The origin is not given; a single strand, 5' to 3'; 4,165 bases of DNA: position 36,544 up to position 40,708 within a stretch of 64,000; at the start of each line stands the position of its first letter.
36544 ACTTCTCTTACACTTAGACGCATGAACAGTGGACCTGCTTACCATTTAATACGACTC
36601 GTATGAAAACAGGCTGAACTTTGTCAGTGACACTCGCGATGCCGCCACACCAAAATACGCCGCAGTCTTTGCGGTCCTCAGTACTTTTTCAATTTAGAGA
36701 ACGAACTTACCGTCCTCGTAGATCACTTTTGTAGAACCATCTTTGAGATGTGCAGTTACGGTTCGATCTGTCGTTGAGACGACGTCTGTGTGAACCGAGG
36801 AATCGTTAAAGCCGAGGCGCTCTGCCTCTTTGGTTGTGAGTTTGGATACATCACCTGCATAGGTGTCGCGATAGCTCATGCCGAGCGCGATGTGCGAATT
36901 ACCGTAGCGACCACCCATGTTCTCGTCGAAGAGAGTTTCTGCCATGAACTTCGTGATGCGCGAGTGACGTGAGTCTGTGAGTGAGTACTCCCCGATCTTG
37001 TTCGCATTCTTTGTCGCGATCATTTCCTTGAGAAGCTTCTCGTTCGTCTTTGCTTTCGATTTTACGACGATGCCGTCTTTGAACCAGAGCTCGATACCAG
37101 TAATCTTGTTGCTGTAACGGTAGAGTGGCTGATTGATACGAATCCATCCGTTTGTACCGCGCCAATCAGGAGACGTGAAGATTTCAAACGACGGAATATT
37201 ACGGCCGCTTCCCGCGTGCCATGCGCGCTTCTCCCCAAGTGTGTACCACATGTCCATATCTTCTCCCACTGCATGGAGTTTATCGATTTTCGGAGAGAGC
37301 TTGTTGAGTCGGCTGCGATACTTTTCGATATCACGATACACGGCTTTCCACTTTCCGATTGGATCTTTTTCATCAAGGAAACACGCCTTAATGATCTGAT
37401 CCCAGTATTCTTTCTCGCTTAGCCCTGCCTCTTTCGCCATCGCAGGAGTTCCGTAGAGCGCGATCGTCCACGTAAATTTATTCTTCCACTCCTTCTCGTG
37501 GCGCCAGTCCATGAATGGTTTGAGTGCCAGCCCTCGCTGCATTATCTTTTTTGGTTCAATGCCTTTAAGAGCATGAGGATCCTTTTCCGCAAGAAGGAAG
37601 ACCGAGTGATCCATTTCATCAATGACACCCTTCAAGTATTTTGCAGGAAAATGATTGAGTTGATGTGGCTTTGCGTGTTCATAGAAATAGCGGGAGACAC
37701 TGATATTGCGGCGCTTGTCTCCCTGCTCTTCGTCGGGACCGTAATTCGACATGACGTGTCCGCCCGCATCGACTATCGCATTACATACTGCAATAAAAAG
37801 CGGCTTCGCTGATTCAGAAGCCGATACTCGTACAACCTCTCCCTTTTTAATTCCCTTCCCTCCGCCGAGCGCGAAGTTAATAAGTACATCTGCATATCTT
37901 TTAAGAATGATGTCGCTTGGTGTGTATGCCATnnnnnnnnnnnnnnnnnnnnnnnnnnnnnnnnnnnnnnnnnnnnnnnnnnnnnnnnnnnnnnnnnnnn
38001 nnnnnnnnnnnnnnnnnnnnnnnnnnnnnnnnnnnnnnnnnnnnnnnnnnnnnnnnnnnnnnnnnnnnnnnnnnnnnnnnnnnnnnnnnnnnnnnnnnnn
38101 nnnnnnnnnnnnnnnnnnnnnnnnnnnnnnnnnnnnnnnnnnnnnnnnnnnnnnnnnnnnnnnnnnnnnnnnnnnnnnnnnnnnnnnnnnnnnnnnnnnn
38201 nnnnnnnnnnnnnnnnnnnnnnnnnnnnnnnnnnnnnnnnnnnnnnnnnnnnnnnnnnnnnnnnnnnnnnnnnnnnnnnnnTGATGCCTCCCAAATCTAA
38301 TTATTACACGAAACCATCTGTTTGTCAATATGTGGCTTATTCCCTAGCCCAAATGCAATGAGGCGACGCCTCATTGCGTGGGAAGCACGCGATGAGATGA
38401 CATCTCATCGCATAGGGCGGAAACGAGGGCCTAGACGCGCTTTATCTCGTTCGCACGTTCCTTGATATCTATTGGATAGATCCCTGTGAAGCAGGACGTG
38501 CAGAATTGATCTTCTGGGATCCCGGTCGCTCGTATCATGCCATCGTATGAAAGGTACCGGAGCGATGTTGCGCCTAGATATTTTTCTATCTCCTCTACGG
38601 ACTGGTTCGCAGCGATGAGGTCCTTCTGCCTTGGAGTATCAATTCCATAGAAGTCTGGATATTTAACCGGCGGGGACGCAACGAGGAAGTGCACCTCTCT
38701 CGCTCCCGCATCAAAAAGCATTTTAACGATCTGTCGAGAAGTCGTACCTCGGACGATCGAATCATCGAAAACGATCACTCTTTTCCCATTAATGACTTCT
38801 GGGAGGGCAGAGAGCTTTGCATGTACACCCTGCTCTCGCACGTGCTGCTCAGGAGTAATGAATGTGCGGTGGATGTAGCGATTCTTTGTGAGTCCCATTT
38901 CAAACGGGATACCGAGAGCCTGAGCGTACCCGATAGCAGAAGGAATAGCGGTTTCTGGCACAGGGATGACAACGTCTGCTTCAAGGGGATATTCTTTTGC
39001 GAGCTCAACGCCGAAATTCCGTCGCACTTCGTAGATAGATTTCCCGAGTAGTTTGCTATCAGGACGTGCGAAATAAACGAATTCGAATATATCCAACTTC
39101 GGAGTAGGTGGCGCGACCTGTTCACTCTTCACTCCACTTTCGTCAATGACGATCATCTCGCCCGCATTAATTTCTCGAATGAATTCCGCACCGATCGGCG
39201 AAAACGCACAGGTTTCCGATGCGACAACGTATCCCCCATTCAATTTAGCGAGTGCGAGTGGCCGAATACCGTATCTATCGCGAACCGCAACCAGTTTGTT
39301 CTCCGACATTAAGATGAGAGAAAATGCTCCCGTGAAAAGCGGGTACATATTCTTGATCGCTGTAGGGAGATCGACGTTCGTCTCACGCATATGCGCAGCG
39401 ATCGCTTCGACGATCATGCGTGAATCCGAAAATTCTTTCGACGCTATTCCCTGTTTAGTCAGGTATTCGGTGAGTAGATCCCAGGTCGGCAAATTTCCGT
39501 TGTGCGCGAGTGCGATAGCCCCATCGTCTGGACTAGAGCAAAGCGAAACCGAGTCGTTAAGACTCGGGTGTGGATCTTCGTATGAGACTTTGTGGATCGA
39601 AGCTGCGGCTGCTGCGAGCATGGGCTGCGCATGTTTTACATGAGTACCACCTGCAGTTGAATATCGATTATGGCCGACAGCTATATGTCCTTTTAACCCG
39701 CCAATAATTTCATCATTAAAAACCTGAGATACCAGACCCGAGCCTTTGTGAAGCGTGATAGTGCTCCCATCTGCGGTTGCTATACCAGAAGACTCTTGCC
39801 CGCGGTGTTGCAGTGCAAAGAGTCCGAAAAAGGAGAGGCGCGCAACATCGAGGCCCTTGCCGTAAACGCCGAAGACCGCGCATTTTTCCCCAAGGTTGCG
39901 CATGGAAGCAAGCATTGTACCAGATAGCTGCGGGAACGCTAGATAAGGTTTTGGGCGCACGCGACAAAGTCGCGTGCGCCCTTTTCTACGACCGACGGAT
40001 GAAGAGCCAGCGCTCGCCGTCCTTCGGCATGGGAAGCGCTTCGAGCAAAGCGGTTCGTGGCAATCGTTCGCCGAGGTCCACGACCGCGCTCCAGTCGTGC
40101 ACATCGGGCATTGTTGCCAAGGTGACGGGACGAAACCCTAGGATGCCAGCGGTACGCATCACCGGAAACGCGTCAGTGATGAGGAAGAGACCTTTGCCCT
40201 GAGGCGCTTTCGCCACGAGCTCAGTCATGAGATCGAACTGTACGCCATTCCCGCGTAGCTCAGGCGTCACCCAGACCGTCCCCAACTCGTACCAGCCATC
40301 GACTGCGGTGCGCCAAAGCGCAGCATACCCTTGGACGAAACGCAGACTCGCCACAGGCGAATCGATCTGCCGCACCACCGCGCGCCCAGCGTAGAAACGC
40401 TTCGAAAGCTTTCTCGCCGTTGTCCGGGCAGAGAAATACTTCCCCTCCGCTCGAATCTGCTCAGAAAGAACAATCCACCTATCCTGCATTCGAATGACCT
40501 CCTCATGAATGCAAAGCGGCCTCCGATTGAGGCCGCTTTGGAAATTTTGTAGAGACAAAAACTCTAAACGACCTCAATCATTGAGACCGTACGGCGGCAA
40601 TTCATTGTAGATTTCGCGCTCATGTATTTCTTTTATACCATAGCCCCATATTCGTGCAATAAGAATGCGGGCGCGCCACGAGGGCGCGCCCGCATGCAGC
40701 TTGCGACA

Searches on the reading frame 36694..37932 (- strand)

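Call 4: search_protein_families(library=pfam, proteins=[window:36694-37932:-])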
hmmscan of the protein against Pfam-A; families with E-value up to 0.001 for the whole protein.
window:36694-37932:- (412 aa): 1 family
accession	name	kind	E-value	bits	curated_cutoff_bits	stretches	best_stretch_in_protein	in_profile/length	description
PF02073.20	Peptidase_M29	-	1.2e-88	298.1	27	1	10-410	5-406/406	Thermophilic metalloprotease (M29)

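Call 5: search_protein_families(library=ncbifam, proteins=[window:36694-37932:-])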
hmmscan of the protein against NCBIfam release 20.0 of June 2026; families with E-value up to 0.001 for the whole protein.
window:36694-37932:- (412 aa): 0 families

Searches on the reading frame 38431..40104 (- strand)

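Call 4: search_protein_families(library=pfam, proteins=[window:38431-40104:-])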
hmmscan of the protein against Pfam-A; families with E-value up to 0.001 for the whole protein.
window:38431-40104:- (557 aa): 3 families
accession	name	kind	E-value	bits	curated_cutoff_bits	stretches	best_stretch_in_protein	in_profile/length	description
PF13522.11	GATase_6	-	1.6e-13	51.2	27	1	194-297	36-130/130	Glutamine amidotransferase domain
PF13537.11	GATase_7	-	8.8e-12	45.6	25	1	192-301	19-121/123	Glutamine amidotransferase domain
PF00156.33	Pribosyltran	-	2.5e-07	30.6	26.3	1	368-475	22-122/158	Phosphoribosyl transferase domain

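Call 5: search_protein_families(library=ncbifam, proteins=[window:38431-40104:-])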
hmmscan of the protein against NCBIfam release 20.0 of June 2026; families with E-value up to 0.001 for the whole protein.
window:38431-40104:- (557 aa): 8 families
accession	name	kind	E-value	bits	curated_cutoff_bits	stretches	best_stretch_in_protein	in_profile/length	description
TIGR01134.1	purF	equivalog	1.4e-135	453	350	2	195-544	94-432/432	amidophosphoribosyltransferase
NF001484.0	PRK00331.1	subfamily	3.4e-20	72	381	1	75-329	2-225/601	isomerizing glutamine--fructose-6-phosphate transaminase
TIGR01135.1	glmS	equivalog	3e-18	65.7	418.05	2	195-327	92-222/607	glutamine--fructose-6-phosphate transaminase (isomerizing)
TIGR01536.1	asn_synth_AEB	equivalog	4.6e-10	39.1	267.1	1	196-318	70-182/517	asparagine synthase (glutamine-hydrolyzing)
TIGR03108.1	eps_aminotran_1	hypoth_equivalog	2.6e-05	23.1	816.9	1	193-298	66-163/628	XrtA/PEP-CTERM system amidotransferase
NF006949.0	PRK09431.1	equivalog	0.00022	19.9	499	1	195-319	68-182/554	asparagine synthase B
NF002620.0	PRK02277.1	subfamily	0.00023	20.9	115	1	376-475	87-176/201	orotate phosphoribosyltransferase-like protein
NF002095.0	PRK00934.1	equivalog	0.00082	18.6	296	0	422-475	201-240/287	ribose-phosphate diphosphokinase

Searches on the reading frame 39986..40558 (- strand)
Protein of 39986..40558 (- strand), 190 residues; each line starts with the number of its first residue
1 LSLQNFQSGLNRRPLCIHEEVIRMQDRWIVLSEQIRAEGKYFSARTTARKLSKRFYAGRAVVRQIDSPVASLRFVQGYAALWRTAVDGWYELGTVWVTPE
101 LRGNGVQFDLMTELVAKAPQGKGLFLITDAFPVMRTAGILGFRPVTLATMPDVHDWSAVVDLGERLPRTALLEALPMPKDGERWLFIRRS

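Call 4: search_protein_families(library=pfam, proteins=[window:39986-40558:-])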
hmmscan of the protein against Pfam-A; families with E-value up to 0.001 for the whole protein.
window:39986-40558:- (190 aa): 0 families

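Call 5: search_protein_families(library=ncbifam, proteins=[window:39986-40558:-])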
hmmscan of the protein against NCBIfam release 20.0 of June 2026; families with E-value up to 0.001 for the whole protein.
window:39986-40558:- (190 aa): 0 families

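Call 60: search_solved_structures(query=A6, max_evalue=10)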
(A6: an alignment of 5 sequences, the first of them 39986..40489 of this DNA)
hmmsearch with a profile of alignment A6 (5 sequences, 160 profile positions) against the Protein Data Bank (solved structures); distinct sequences matched with E-value up to 10: 20.
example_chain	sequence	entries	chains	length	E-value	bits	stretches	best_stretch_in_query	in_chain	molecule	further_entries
4j3g_A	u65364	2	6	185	0.00049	22.9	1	25-102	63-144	GCN5-related N-acetyltransferase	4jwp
3dr6_A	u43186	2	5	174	0.00099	21.9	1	42-124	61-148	yncA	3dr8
1yr0_A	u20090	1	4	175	0.0011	21.8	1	39-119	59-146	phosphinothricin acetyltransferase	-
9s30_A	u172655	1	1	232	0.0011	21.8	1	46-146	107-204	GNAT family N-acetyltransferase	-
3bln_A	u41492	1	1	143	0.0053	19.6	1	25-113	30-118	Acetyltransferase GNAT family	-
2r7h_A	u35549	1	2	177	0.0054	19.5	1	38-104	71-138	Putative D-alanine N-acetyltransferase of GNAT family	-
8osp_A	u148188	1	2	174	0.012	18.4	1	55-94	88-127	N-acetyltransferase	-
2jlm_A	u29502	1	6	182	0.028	17.2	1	47-113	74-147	PUTATIVE PHOSPHINOTHRICIN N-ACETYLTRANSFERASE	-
4jxq_A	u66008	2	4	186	0.42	13.4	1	47-90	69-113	Acetyltransferase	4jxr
1vhs_A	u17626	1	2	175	0.5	13.2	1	62-114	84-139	similar to phosphinothricin acetyltransferase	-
9igk_A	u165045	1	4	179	0.55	13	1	65-117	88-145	Phosphinothricin N-acetyltransferase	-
9igl_A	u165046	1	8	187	0.59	12.9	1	65-117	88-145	Phosphinothricin N-acetyltransferase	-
1y9k_A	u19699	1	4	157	0.69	12.7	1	27-90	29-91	IAA acetyltransferase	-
4oae_A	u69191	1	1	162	0.84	12.4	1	29-115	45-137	GNAT superfamily acetyltransferase PA4794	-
2q04_A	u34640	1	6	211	1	12.1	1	30-88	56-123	Acetoin utilization protein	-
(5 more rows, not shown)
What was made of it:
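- On GNAT acetyltransferase (neighbouring ORF 39986-40489): Profile against PDB gives GNATs at 5e-4 (call 60).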

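Call 61: search_protein_families(library=pfam, alignment_id=A6, max_evalue=10)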
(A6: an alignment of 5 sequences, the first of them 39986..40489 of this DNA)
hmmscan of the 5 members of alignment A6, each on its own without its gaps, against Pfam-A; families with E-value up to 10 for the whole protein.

A. member 1, window:39986-40489:- (167 aa): 2 families
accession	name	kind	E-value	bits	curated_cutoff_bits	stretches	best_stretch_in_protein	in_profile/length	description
PF00583.31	Acetyltransf_1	-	0.0017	19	20.7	1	43-103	42-98/116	Acetyltransferase (GNAT) family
PF13508.13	Acetyltransf_7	-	0.063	14.1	27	1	52-101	15-62/84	Acetyltransferase (GNAT) domain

B. families by the number of members that match (of 5 scanned): 4 families
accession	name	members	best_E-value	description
PF00583.31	Acetyltransf_1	3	9.9e-05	Acetyltransferase (GNAT) family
PF13508.13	Acetyltransf_7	3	0.033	Acetyltransferase (GNAT) domain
PF01323.26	DSBA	1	0.064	DSBA-like thioredoxin domain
PF14804.11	Jag_N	1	0.092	Jag N-terminus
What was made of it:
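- On GNAT acetyltransferase (neighbouring ORF 39986-40489): Pfam Acetyltransf_1 scores 19 bits, just under the 20.7 cut-off (call 61).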

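Call 80: find_homologous_proteins(query=A6, max_evalue=0.001)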
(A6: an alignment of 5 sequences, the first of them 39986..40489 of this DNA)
Query A6 (5 sequences) (167 aa, profile of the alignment): 21 proteins with E <= 0.001 among 7172 candidates.
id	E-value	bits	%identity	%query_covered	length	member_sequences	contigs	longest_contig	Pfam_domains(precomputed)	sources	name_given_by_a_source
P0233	6.0e-67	242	100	100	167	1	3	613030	-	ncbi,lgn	-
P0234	1.2e-65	238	27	99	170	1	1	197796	-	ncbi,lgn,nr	ncbi:MAG: GNAT family N-acetyltransferase [bacterium]|nr:GNAT family N-acetyltransferase [bacterium]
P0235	2.7e-59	217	36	59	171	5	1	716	-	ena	-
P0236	3.2e-59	217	31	91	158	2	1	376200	-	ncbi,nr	ncbi:hypothetical protein HY971_01085 [Candidatus Kaiserbacteria bacterium]|nr:hypothetical protein 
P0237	3.0e-57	211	30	99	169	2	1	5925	-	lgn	-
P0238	2.7e-55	204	34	69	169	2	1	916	-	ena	-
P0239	2.6e-54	201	36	59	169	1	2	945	-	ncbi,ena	-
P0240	3.1e-54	201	27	99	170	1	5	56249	-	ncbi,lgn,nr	ncbi:GNAT family N-acetyltransferase [Candidatus Kaiserbacteria bacterium]|nr:GNAT family N-acetyltr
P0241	8.4e-54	199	34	68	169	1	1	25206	-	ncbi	-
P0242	2.7e-52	194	29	96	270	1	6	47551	-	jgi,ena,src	-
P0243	7.2e-52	193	28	96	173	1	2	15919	-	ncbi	-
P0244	1.0e-49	186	31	96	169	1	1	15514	-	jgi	jgi:hypothetical protein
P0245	7.9e-46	173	30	96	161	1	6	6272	-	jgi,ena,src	-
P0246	1.0e-43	167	49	99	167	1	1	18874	-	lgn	-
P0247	6.3e-42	161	42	99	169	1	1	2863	-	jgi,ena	-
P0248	2.2e-40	156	51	99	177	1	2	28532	-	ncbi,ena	-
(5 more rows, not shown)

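Call 87: find_encoding_contigs(protein=P0248, flank=6000, max_places=2)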
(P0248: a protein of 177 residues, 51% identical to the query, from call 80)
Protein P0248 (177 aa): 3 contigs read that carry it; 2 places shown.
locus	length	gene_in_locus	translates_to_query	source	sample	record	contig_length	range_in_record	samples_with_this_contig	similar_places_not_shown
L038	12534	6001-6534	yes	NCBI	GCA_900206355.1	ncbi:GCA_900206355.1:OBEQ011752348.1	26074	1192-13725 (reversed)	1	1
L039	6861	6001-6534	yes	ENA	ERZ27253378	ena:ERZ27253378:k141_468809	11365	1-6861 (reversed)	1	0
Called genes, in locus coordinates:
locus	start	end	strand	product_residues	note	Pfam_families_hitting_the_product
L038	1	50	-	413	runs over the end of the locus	PF00890:FAD_binding_2, PF01266:DAO (weak), PF01494:FAD_binding_3 (weak), PF03486:HI0933_like, PF12831:FAD_oxidored, PF13450:NAD_binding_8 (weak), PF13738:Pyr_redox_3 (weak), PF22780:HI0933_like_1st, +3 more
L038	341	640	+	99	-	PF04304:DUF454 (weak)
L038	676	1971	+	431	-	PF05977:MFS_3, PF07690:MFS_1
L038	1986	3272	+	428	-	PF03952:Enolase_N, PF00113:Enolase_C, PF13378:MR_MLE_C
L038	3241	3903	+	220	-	PF00300:His_Phos_1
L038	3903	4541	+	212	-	PF00702:Hydrolase, PF13419:HAD_2, PF13242:Hydrolase_like (weak)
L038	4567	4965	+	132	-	-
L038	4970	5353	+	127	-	PF06210:DUF1003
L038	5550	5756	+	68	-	-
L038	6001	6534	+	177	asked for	-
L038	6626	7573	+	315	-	PF02729:OTCace_N, PF00185:OTCace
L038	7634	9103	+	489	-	PF13522:GATase_6 (weak), PF13537:GATase_7, PF00156:Pribosyltran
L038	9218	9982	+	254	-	-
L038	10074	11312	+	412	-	PF02073:Peptidase_M29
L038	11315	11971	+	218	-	PF00300:His_Phos_1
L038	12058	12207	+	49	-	PF18919:DUF5670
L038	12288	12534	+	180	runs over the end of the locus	PF07155:ECF-ribofla_trS (faint)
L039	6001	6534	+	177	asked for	-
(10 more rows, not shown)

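Call 88: find_encoding_contigs(protein=P0240, flank=6000, max_places=2)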
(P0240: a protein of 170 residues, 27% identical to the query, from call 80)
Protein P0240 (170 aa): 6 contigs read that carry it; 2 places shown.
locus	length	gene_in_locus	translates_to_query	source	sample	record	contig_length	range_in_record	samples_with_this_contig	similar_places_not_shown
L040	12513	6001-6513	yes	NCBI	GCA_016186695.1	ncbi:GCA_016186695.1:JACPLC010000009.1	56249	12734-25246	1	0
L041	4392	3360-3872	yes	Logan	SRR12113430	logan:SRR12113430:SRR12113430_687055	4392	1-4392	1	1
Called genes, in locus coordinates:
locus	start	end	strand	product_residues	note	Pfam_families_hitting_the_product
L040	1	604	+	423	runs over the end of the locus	PF02812:ELFV_dehydrog_N, PF00208:ELFV_dehydrog, PF02826:2-Hacid_dh_C (faint)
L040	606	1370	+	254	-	PF00316:FBPase (weak), PF00459:Inositol_P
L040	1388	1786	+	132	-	PF06210:DUF1003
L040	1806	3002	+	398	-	PF00155:Aminotran_1_2, PF01041:DegT_DnrJ_EryC1, PF00266:Aminotran_5 (weak)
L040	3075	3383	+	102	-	PF01371:Trp_repressor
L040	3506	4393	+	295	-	PF01634:HisG, PF25936:HisG_halo (weak), PF08029:HisG_C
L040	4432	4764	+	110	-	PF01502:PRA-CH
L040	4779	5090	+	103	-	PF01503:PRA-PH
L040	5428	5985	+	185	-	-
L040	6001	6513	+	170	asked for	-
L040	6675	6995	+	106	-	-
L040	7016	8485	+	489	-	PF13522:GATase_6, PF13537:GATase_7, PF00156:Pribosyltran (weak)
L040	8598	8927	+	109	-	PF12840:HTH_20 (weak)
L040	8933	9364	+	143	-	PF10604:Polyketide_cyc2 (weak), PF08327:AHSA1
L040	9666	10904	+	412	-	PF02073:Peptidase_M29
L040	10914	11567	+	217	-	PF00300:His_Phos_1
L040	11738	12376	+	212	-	-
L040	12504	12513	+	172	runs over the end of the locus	PF07155:ECF-ribofla_trS (weak)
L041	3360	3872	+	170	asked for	-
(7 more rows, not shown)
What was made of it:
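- Compared with L040, the hisC-like, TrpR-like, hisI and hisE genes are missing at this locus (call 88).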

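Call 90: predict_structure(alignment_id=A8)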
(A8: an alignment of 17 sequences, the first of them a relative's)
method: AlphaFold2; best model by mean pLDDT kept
length: 167 residues; sequences in the alignment: 17
mean_pLDDT: 93.8   pTM: 0.87
mean pLDDT of the five models: 93.8, 93.4, 92.5, 91.7, 91.3
residues with pLDDT >= 90: 145; 70-90: 17; 50-70: 5; < 50: 0
segments of 3 or more residues with pLDDT < 50: none
pLDDT, mean of each block of 10 residues (from residue 1): 92 93 96 97 73 96 93 93 97 96 96 98 97 94 96 94 95
secondary structure, 60 per line:
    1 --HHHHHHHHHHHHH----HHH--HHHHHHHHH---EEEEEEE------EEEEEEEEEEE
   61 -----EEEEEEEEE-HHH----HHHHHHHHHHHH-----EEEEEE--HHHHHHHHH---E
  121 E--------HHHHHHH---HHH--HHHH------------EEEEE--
elements in order: H3-15 H25-33 E37-43 E50-60 E66-74 H83-94 E100-105 H108-116 H130-136 H145-148 E161-165

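Call 92: fold_search(model_id=the predicted structure, library=pdb)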
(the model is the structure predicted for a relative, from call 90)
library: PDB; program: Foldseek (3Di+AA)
matches with E <= 10: 1083; with E <= 0.001: 44
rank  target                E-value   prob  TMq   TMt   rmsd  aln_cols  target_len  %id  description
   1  2r7h_A                7.5e-05  1.00  0.52  0.55   5.7       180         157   15  CRYSTAL STRUCTURE OF A putative acetyltransferase of the GNAT family (DDE_3044) FROM DESULFOVIBRIO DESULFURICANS SUBSP (released 2007-09-25)
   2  2fia_B                1.1e-04  1.00  0.56  0.58   5.8       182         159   11  The crystal structure of the acetyltransferase from Enterococcus faecalis (released 2006-02-14)
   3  2r7h_B                1.2e-04  1.00  0.55  0.57   5.3       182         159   15  CRYSTAL STRUCTURE OF A putative acetyltransferase of the GNAT family (DDE_3044) FROM DESULFOVIBRIO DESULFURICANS SUBSP (released 2007-09-25)
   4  9cr5_A                1.6e-04  1.00  0.57  0.56   6.3       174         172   11  Crystal structure of GNAT superfamily acetyltransferase PA2271 from Pseudomonas aeruginosa (released 2025-05-28)
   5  2fia_A                1.8e-04  1.00  0.51  0.54   6.7       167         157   12  The crystal structure of the acetyltransferase from Enterococcus faecalis (released 2006-02-14)
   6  2r8v                  1.9e-04  1.00  0.58  0.26   4.6       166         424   15  Native structure of N-acetylglutamate synthase from Neisseria gonorrhoeae (released 2008-01-15)
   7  7ypv_A                2.1e-04  1.00  0.40  0.39  14.2       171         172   16  Crystal structure of OrE-ST-F (released 2023-05-31)
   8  9cr5_B                2.2e-04  1.00  0.58  0.56   5.1       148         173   12  Crystal structure of GNAT superfamily acetyltransferase PA2271 from Pseudomonas aeruginosa (released 2025-05-28)
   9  3d8p_A                2.6e-04  1.00  0.54  0.57   6.2       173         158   12  Crystal structure of acetyltransferase of GNAT family (NP_373092.1) from STAPHYLOCOCCUS AUREUS MU50 at 2.20 A resoluti (released 2008-10-28)
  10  1yre_C                3.0e-04  1.00  0.47  0.43   7.1       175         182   15  Hypothetical protein PA3270 from Pseudomonas aeruginosa in complex with CoA (released 2005-02-15)
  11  3d8p_B                3.4e-04  1.00  0.49  0.51   6.1       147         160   12  Crystal structure of acetyltransferase of GNAT family (NP_373092.1) from STAPHYLOCOCCUS AUREUS MU50 at 2.20 A resoluti (released 2008-10-28)
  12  6tgx_A                3.6e-04  1.00  0.56  0.54   6.5       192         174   16  Crystal structure of Arabidopsis thaliana NAA60 in complex with a bisubstrate analogue (released 2020-06-24)
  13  2g3a                  3.9e-04  1.00  0.45  0.54   4.6       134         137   16  Crystal structure of putative acetyltransferase from Agrobacterium tumefaciens (released 2006-03-14)
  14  3juw_B                4.1e-04  1.00  0.53  0.53   5.6       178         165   16  Putative GnaT-family acetyltransferase from Bordetella pertussis. (released 2009-09-22)
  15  6nbe_N                4.1e-04  1.00  0.55  0.50  10.5       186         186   18  Ternary Complex of Ac-Alpha-Actin with Profilin and CoA-NAA80 (released 2020-04-15)
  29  5yo2_B                8.2e-04  1.00  0.58  0.59   5.2       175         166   17  The crystal structure of Rv2747 from Mycobacterium tuberculosis in complex with Acetyl CoA and L-Arginine (released 2018-11-07)
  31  5yge_A                8.2e-04  1.00  0.44  0.43   7.7       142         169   21  ArgA complexed with AceCoA and glutamate (released 2017-10-11)
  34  5yge_B                8.8e-04  1.00  0.57  0.57   7.1       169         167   18  ArgA complexed with AceCoA and glutamate (released 2017-10-11)
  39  3e0k                  9.3e-04  1.00  0.51  0.57   8.9       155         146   17  Crystal structure of C-termianl domain of N-acetylglutamate synthase from Vibrio parahaemolyticus (released 2008-08-19)
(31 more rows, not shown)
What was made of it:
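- On GNAT acetyltransferase (neighbouring ORF 39986-40489): AF2 pLDDT is 93.8 and Foldseek top hits are all GNATs with TM about 0.55-0.58 (calls 90, 92).
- Checked: The fold signal is clear (AF2 pLDDT 93.8; Foldseek hits to GNATs) (calls 60, 61, 90, 92).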
